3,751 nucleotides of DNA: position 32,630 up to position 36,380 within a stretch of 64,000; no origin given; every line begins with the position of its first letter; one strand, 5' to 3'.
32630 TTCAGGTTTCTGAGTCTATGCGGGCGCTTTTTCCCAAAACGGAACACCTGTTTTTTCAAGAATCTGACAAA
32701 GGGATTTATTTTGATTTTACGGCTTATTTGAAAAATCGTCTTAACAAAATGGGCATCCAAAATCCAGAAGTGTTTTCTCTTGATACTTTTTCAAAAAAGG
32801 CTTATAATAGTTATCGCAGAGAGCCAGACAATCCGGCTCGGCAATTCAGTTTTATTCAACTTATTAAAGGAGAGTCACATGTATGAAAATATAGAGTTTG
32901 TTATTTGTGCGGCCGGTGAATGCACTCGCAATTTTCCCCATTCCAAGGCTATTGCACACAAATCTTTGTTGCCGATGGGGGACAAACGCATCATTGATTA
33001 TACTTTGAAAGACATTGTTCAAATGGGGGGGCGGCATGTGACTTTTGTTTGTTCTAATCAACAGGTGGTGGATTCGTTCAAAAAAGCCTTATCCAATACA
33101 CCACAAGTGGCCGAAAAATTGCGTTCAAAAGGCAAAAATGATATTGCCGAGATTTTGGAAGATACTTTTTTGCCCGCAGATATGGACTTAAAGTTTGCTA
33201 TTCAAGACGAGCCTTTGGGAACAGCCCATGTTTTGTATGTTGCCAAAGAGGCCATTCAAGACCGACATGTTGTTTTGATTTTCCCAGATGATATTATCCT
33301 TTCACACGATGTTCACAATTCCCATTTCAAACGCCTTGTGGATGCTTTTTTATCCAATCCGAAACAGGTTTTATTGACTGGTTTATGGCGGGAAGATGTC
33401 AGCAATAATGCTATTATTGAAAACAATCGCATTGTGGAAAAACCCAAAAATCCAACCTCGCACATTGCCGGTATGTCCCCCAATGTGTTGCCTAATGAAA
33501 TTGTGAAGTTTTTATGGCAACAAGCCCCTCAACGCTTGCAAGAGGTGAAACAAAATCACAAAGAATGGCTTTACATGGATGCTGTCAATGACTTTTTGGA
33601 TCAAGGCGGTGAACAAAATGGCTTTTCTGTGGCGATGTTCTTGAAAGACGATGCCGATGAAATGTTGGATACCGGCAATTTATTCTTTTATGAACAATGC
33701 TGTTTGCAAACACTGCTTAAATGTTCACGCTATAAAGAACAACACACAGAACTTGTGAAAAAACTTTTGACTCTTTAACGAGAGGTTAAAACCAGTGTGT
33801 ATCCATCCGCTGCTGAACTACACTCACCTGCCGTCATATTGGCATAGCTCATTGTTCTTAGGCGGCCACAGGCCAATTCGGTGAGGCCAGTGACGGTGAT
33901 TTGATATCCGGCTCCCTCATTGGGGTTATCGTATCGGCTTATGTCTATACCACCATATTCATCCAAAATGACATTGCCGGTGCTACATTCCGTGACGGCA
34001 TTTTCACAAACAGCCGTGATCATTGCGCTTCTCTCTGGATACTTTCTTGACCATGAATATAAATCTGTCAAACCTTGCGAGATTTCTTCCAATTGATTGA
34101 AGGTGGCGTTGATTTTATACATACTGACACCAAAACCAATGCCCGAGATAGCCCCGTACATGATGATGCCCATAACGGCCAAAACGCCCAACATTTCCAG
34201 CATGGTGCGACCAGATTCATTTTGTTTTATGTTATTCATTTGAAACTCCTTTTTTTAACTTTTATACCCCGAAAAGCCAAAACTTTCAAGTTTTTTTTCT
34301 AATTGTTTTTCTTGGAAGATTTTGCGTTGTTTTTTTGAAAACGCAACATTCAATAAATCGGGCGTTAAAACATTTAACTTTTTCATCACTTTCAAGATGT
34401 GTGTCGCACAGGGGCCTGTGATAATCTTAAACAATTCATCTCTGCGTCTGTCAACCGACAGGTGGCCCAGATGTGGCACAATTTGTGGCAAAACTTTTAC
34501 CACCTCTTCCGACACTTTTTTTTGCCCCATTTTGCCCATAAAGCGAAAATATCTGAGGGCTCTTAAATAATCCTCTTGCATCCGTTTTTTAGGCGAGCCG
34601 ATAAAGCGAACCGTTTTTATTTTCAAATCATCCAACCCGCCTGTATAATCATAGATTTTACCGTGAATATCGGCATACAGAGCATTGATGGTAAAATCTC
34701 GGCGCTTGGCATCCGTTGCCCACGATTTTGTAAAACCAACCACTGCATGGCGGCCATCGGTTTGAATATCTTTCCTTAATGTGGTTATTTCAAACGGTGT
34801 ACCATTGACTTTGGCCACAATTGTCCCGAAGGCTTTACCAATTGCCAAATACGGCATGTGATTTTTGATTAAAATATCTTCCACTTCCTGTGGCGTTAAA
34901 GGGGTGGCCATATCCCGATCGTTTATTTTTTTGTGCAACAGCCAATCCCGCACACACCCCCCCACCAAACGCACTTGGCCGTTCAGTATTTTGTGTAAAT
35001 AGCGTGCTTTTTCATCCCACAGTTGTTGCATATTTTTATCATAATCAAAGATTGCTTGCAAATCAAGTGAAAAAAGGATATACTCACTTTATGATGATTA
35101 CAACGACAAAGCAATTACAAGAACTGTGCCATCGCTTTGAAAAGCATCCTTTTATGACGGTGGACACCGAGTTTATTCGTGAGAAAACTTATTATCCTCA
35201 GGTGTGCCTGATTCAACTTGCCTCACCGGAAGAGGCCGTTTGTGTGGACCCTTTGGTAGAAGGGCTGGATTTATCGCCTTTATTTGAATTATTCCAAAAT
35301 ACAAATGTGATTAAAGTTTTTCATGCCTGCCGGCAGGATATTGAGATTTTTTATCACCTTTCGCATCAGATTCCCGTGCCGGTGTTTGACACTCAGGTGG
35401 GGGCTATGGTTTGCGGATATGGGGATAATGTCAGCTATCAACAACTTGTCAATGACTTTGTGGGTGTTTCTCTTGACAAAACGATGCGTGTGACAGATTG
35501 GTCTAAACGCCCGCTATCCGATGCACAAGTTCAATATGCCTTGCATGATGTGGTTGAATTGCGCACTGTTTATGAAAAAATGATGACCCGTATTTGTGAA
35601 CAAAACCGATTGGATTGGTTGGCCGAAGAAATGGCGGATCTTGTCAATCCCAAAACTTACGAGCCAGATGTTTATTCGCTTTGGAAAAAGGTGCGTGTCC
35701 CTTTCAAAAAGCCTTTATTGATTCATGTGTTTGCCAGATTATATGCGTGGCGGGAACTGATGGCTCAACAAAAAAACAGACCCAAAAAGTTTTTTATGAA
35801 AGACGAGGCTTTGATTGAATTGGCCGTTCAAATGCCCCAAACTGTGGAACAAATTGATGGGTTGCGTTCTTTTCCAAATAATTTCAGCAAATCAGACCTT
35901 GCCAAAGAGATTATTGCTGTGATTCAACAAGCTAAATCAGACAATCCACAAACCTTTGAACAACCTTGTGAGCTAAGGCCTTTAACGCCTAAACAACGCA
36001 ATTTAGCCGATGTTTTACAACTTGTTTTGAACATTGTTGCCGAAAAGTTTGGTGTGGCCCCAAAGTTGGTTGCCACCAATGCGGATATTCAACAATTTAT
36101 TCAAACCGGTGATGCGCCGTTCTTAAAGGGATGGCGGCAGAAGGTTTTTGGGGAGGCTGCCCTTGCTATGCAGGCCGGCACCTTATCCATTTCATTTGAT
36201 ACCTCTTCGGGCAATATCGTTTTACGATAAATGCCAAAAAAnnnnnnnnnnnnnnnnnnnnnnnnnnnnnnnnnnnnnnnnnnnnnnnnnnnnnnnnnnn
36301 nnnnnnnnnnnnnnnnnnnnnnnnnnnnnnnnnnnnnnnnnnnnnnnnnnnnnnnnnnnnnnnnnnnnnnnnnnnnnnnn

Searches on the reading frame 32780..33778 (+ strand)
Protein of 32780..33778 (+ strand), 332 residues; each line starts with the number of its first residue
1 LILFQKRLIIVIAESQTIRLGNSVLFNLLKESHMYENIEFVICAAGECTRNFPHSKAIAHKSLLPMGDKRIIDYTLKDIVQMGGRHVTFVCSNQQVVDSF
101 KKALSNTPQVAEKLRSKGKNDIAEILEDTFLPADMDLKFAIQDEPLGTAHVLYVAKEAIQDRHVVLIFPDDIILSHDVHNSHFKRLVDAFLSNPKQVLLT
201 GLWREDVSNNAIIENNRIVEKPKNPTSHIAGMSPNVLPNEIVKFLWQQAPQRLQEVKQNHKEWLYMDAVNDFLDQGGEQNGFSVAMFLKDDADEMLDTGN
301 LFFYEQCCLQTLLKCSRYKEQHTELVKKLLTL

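Call 30: search_protein_families(library=pfam, proteins=[window:32780-33778:+], max_evalue=0.001)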
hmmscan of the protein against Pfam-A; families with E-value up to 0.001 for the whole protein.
window:32780-33778:+ (332 aa): 1 family
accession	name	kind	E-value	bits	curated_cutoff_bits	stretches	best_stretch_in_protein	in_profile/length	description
PF00483.29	NTP_transferase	-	1.4e-18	67.8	21.2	1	41-259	3-201/245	Nucleotidyl transferase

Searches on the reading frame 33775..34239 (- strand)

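Call 22: search_protein_families(library=pfam, proteins=[window:33775-34239:-], max_evalue=0.001)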
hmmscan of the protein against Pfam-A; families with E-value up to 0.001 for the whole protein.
window:33775-34239:- (154 aa): 0 families

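Call 83: search_protein_families(library=pfam, proteins=[window:33775-34239:-], max_evalue=1)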
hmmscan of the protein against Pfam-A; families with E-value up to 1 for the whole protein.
window:33775-34239:- (154 aa): 4 families
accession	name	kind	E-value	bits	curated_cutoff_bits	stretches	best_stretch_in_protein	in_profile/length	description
PF07963.17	N_methyl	-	0.0023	17.9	21.2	1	7-30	3-26/27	Prokaryotic N-terminal methylation motif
PF08805.16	PilS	-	0.02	15.4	22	1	41-133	2-96/138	PilS N terminal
PF01788.22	PsbJ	-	0.091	13.1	30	1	17-35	18-36/39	PsbJ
PF12537.13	GPHR_N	-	0.093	13.3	22.1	1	15-43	6-34/68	The Golgi pH Regulator (GPHR) Family N-terminal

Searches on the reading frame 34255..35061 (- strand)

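Call 30: search_protein_families(library=pfam, proteins=[window:34255-35061:-], max_evalue=0.001)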
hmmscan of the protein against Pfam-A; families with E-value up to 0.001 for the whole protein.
window:34255-35061:- (268 aa): 2 families
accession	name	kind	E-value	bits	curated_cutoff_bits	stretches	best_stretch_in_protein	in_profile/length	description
PF01743.26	PolyA_pol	-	1.6e-31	109.7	23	1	31-152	2-126/126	Poly A polymerase head domain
PF12627.12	PolyA_pol_RNAbd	-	2.4e-06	27.7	22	1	183-233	4-54/64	Probable RNA and SrmB- binding site of polymerase A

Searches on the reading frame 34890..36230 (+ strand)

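Call 30: search_protein_families(library=pfam, proteins=[window:34890-36230:+], max_evalue=0.001)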
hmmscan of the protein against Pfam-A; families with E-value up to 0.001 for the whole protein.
window:34890-36230:+ (446 aa): 2 families
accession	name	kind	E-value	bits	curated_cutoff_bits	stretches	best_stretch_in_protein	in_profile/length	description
PF01612.26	DNA_pol_A_exo1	-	7.5e-40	137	23.6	1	69-234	3-171/173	3'-5' exonuclease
PF00570.28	HRDC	-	2e-11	44.1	23.8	1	280-345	4-68/68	HRDC domain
